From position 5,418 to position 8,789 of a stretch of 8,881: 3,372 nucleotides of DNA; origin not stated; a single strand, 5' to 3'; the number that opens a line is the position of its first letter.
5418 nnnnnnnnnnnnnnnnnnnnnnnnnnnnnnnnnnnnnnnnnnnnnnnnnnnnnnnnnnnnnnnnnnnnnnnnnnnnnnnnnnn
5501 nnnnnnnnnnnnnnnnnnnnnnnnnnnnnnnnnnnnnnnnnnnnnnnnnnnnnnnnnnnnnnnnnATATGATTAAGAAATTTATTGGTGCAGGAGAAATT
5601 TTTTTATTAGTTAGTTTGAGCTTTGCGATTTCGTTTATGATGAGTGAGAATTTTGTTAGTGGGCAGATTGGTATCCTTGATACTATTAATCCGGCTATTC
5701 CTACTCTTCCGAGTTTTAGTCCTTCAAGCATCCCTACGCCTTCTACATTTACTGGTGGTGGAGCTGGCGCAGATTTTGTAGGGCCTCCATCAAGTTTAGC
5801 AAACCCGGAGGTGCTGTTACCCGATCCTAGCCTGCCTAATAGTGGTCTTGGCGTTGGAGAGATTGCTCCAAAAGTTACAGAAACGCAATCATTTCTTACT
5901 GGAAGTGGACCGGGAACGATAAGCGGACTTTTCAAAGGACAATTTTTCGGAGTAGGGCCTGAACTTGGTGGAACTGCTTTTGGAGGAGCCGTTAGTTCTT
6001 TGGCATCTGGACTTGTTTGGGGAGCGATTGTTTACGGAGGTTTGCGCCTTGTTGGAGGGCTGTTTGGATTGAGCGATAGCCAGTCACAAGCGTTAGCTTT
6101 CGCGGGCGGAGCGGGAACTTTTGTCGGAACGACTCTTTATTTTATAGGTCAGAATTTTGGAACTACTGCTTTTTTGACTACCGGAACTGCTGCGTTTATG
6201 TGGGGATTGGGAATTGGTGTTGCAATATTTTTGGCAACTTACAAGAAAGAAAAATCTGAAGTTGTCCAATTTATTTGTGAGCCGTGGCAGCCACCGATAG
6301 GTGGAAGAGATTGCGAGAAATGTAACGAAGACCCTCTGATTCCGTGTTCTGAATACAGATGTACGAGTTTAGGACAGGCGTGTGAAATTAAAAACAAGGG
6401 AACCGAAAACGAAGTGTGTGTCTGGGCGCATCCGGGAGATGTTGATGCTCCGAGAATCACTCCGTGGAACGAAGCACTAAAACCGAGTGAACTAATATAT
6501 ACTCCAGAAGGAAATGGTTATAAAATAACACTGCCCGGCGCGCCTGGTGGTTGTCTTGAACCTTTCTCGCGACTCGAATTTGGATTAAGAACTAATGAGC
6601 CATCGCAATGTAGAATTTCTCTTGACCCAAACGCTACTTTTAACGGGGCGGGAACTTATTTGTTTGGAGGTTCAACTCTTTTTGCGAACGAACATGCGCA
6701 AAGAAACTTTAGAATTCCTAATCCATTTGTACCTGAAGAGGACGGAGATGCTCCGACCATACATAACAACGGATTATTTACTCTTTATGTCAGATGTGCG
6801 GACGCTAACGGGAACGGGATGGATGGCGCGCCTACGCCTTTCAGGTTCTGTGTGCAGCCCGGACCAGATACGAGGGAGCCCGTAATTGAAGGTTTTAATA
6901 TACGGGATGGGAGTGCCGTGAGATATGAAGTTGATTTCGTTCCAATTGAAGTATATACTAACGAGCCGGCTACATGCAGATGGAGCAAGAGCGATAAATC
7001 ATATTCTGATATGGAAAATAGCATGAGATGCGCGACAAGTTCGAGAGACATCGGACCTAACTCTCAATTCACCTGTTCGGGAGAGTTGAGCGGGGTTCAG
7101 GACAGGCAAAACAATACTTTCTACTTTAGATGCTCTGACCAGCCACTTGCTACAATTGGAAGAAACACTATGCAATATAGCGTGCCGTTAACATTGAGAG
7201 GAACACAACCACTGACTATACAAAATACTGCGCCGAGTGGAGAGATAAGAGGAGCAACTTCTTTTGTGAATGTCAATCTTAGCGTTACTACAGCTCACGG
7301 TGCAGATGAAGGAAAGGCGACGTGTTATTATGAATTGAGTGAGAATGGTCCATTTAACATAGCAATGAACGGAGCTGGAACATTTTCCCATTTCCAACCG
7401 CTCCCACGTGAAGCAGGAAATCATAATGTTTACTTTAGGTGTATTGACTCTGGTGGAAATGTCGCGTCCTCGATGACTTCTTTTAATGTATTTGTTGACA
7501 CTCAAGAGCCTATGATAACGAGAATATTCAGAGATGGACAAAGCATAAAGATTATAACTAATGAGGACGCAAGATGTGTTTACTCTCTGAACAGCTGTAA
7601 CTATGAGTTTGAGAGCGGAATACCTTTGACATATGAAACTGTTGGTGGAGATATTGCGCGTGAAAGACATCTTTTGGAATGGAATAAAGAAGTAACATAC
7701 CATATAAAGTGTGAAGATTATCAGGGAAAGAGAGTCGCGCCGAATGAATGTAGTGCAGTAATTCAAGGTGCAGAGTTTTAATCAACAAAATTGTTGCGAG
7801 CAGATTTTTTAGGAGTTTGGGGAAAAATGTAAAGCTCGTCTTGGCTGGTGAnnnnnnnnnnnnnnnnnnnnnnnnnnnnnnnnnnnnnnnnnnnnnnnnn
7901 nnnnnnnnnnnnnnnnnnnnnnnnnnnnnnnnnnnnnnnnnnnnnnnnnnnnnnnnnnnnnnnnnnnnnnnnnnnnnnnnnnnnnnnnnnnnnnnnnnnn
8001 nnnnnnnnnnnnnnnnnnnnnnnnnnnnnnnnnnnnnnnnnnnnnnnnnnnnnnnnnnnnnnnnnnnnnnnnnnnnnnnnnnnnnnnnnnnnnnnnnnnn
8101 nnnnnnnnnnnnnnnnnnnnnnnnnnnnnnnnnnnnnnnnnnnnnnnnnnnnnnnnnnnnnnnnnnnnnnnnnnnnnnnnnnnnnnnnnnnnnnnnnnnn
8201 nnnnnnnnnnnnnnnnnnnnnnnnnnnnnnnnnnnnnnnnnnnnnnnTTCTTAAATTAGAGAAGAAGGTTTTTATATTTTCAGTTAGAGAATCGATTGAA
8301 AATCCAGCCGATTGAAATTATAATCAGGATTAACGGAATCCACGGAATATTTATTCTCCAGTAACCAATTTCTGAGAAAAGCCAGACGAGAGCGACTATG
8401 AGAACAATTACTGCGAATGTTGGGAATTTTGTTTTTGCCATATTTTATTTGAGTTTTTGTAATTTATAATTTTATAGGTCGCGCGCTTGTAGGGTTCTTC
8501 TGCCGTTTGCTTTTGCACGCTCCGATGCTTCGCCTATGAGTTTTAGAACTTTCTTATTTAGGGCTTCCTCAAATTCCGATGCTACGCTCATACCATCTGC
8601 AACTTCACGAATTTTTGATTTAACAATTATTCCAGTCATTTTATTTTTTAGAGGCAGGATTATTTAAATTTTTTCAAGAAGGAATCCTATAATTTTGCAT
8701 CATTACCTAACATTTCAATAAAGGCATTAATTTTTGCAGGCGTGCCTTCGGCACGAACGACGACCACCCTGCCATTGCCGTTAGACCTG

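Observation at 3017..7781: Leaderless three-gene operon (pilin-like protein, 43-Cys secreted protein, polytopic Ig-repeat membrane protein): candidate uncharacterised archaeal surface apparatus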

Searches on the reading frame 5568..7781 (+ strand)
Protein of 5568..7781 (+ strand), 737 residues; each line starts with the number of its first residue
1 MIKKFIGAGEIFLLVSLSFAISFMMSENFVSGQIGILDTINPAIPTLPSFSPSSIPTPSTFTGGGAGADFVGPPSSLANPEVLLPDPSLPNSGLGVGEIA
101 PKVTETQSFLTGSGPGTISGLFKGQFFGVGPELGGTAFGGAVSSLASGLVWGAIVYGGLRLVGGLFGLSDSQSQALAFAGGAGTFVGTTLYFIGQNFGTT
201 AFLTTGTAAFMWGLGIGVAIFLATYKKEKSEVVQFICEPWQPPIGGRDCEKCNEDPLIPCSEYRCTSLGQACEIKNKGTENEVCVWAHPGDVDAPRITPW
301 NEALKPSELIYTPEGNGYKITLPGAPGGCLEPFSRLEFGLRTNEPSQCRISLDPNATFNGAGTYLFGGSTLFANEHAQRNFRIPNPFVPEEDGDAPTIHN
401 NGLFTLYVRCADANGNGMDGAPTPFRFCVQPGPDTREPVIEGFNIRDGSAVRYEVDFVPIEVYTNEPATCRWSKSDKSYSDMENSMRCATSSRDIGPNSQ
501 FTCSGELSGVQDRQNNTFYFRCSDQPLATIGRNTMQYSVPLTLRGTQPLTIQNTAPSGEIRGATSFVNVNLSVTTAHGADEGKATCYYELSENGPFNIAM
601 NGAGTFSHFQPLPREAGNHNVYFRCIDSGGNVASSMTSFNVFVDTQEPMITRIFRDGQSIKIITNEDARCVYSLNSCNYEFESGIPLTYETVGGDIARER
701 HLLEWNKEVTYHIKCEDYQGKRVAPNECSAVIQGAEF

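Call 7: search_protein_families(library=pfam, proteins=[window:5568-7781:+], max_evalue=1)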
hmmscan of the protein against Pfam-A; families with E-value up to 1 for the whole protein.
window:5568-7781:+ (737 aa): 2 families
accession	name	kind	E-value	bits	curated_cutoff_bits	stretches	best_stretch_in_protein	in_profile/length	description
PF19077.6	Big_13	-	0.0066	17.3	27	1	598-645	56-102/102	Bacterial Ig-like domain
PF23733.2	GRXCR1-2_C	-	0.35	11.3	26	0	247-262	30-45/47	GRXCR1/2, C-terminal domain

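Call 8: search_protein_families(library=ncbifam, proteins=[window:5568-7781:+], max_evalue=1)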
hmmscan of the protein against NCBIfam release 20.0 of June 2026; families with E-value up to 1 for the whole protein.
window:5568-7781:+ (737 aa): 2 families
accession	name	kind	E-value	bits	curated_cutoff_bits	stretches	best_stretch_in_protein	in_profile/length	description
NF047446.1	barrel_OmpL47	domain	0.039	14.4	40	0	614-635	40-61/68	OmpL47-type beta-barrel domain-containing protein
TIGR00974.1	3a0107s02c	equivalog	0.23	10.6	193.45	1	194-234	53-92/272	phosphate ABC transporter permease PstA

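Call 9: find_encoding_contigs(protein=window:5568-7781:+, flank=10000, max_places=6)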
Protein window:5568-7781:+ (737 aa): 2 contigs read that carry it; 1 place shown.
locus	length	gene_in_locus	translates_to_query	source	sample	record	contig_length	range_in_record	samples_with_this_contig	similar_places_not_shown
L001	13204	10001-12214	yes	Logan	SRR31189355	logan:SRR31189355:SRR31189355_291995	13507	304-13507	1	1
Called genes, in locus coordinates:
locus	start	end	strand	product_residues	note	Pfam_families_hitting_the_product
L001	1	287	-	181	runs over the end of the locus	PF02572:CobA_CobO_BtuR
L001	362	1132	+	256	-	-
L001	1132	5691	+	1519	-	-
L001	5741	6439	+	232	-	-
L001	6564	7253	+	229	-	-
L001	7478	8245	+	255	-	-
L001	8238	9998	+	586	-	-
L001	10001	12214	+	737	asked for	-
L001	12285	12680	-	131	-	PF24608:PDDEXK_15 (faint), PF01870:Hjc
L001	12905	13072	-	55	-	-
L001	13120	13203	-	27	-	?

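Call 18: find_homologous_proteins(query=window:5568-7781:+)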
Query window:5568-7781:+ (737 aa): 110 proteins with E <= 0.001 among 8000 candidates.
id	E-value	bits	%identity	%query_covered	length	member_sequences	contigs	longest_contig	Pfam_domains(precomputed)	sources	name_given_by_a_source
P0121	0.0e+0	1722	100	100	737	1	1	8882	-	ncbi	-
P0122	5.6e-288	975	59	100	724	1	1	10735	-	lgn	-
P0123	2.2e-276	937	56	100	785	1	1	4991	PF19077.7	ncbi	-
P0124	1.1e-268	912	58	82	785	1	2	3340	-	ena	-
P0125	5.0e-248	843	59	84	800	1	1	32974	PF07495.20,PF19077.7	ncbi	-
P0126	2.1e-241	821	51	100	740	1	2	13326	-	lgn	-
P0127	4.6e-234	797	55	85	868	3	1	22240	-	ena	-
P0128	1.2e-231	789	56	80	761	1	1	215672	-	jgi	jgi:hypothetical protein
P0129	3.7e-211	721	52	82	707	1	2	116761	-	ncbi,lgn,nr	ncbi:hypothetical protein HYV50_05450 [Candidatus Pacearchaeota archaeon]|nr:hypothetical protein [C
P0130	4.6e-205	701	51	84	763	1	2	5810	-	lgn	-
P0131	4.6e-203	695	45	100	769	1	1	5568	PF19077.7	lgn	-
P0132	2.7e-201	689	50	83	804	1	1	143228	-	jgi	-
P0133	1.4e-200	686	46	100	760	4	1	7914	PF19077.7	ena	-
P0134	1.2e-189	650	43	100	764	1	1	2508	-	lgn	-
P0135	2.9e-186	639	42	99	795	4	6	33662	-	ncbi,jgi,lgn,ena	-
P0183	2.3e-129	451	37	98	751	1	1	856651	-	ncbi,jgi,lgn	ncbi:MAG: hypothetical protein WC781_04255 [Candidatus Pacearchaeota archaeon]|jgi:hypothetical prot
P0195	2.2e-118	415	35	86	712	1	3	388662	-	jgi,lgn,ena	jgi:hypothetical protein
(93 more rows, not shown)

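Call 36: search_solved_structures(query=A4, max_evalue=1)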
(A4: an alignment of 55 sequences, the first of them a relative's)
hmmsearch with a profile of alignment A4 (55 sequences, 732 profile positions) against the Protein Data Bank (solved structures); distinct sequences matched with E-value up to 1: 4.
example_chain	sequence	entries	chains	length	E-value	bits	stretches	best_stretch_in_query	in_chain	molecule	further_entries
6xns_A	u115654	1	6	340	0.59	11.6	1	80-192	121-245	C3_crown-05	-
5l2a_A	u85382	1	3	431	0.64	11.4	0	130-209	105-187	Nucleoside permease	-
5l2b_A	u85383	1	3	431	0.71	11.3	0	130-209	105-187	Nucleoside permease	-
5l26_A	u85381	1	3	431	0.89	11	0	130-209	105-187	Nucleoside permease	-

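Call 40: find_encoding_contigs(protein=P0183, flank=10000, max_places=1)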
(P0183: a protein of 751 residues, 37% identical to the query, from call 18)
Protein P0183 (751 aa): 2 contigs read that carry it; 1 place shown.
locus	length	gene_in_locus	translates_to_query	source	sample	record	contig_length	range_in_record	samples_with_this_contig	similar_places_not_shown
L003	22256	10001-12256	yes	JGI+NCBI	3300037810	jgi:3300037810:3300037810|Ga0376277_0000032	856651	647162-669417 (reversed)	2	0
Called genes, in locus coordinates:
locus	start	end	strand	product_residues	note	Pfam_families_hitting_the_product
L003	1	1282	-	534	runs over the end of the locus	-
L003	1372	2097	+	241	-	PF00705:PCNA_N, PF02747:PCNA_C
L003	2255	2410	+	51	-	-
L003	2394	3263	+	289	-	-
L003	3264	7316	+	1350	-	-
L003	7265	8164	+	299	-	-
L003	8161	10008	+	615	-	-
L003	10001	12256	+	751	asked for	-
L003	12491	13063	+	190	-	-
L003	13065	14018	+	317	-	-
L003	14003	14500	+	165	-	-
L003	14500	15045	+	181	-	-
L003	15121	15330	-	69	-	PF25212:HVO_A0114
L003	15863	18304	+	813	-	PF05124:S_layer_C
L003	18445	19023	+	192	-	-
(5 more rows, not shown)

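Call 41: find_encoding_contigs(protein=P0195, flank=10000, max_places=1)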
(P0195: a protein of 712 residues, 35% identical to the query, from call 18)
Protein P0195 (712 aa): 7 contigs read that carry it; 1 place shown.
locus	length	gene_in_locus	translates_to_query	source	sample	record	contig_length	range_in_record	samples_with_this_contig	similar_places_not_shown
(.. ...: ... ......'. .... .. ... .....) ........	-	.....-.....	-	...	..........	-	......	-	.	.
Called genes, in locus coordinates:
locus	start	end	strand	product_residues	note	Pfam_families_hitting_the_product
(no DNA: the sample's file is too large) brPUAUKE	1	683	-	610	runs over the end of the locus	-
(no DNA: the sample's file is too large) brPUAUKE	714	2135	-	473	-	PF01896:DNA_primase_S (weak)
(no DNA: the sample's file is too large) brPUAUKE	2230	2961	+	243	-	PF00705:PCNA_N, PF02747:PCNA_C (faint)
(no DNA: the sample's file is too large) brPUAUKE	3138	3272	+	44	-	PF01402:RHH_1 (weak)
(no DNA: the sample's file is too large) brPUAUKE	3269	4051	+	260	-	-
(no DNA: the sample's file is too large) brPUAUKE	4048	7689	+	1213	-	-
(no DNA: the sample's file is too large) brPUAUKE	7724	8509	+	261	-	-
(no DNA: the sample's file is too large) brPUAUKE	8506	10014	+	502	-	-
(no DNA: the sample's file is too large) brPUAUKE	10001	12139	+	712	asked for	-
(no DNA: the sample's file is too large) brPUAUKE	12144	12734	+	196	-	-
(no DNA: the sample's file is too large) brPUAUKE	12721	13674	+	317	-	-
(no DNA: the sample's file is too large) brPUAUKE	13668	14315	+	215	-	-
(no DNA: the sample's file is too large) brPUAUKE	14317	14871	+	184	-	-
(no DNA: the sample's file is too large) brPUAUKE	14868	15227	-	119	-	PF25212:HVO_A0114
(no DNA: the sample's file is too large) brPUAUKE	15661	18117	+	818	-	-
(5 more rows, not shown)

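Call 77: search_protein_families(library=phrogs, proteins=[window:5568-7781:+, L001:362-1132:+, L001:1129-5691:+], max_evalue=0.01)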
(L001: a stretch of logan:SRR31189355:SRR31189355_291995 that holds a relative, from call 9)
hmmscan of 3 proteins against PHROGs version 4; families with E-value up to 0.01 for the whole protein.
window:5568-7781:+ (737 aa): 1 family
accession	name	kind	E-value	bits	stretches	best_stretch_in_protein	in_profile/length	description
phrog_11157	-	unknown function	0.0051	14.2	1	550-653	2366-2470/3825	-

L001:362-1132:+ (256 aa): 0 families

L001:1129-5691:+ (1520 aa): 0 families

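Call 79: search_protein_families(library=pfam, alignment_id=A4, max_evalue=0.01)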
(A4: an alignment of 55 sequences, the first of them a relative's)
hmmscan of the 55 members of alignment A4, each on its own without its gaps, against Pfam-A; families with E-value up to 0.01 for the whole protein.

A. member 1, P0121 (737 aa): 1 family
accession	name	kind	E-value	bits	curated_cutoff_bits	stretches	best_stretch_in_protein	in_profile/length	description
PF19077.6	Big_13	-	0.0066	17.3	27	0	598-645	56-102/102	Bacterial Ig-like domain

B. families by the number of members that match (of 55 scanned): 4 families
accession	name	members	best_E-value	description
PF19077.6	Big_13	44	4.8e-08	Bacterial Ig-like domain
PF15418.12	DUF4625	22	3.8e-06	Domain of unknown function (DUF4625)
PF07495.19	Y_Y_Y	14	3.5e-06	Y_Y_Y domain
PF13750.12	Big_3_3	3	0.00015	Bacterial Ig-like domain (group 3)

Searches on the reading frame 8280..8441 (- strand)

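Call 7: search_protein_families(library=pfam, proteins=[window:8280-8441:-], max_evalue=1)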
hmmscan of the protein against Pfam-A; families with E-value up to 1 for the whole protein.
window:8280-8441:- (53 aa): 2 families
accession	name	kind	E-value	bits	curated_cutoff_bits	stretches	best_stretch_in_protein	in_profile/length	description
PF22570.1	LiaF-TM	-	0.038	15.2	27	1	9-50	2-45/98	LiaF transmembrane domain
PF04956.18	TrbC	-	0.33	11.6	27.9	0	5-48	53-95/98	TrbC/VIRB2 pilin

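Call 8: search_protein_families(library=ncbifam, proteins=[window:8280-8441:-], max_evalue=1)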
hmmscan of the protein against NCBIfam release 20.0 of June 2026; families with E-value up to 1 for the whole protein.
window:8280-8441:- (53 aa): 1 family
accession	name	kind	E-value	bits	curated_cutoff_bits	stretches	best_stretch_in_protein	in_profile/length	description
TIGR00918.1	2A060602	subfamily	0.17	9.5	1120.4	1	10-46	995-1031/1145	transmembrane receptor Patched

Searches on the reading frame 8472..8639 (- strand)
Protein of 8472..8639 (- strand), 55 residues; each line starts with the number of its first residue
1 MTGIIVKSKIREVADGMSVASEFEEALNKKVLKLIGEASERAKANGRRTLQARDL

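Call 7: search_protein_families(library=pfam, proteins=[window:8472-8639:-], max_evalue=1)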
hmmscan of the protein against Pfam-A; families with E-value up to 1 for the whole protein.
window:8472-8639:- (55 aa): 2 families
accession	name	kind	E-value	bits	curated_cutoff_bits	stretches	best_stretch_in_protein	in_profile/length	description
PF09123.17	DUF1931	-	0.0032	18.1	21.8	1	20-55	18-53/138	Domain of unknown function (DUF1931)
PF00808.29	CBFD_NFYB_HMF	-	0.0088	16.7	21.4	1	24-55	30-61/65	Histone-like transcription factor (CBF/NF-Y) and archaeal histone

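Call 8: search_protein_families(library=ncbifam, proteins=[window:8472-8639:-], max_evalue=1)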
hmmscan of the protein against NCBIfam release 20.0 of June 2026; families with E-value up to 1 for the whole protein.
window:8472-8639:- (55 aa): 2 families
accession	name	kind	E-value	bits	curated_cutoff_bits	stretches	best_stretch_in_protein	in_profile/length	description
NF043032.1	archaea_histone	superfamily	0.033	14.6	50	1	20-54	22-56/60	histone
NF050025.1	SulfAcetaldRedSarD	equivalog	0.078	11.8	700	1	19-54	206-240/385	sulfoacetaldehyde reductase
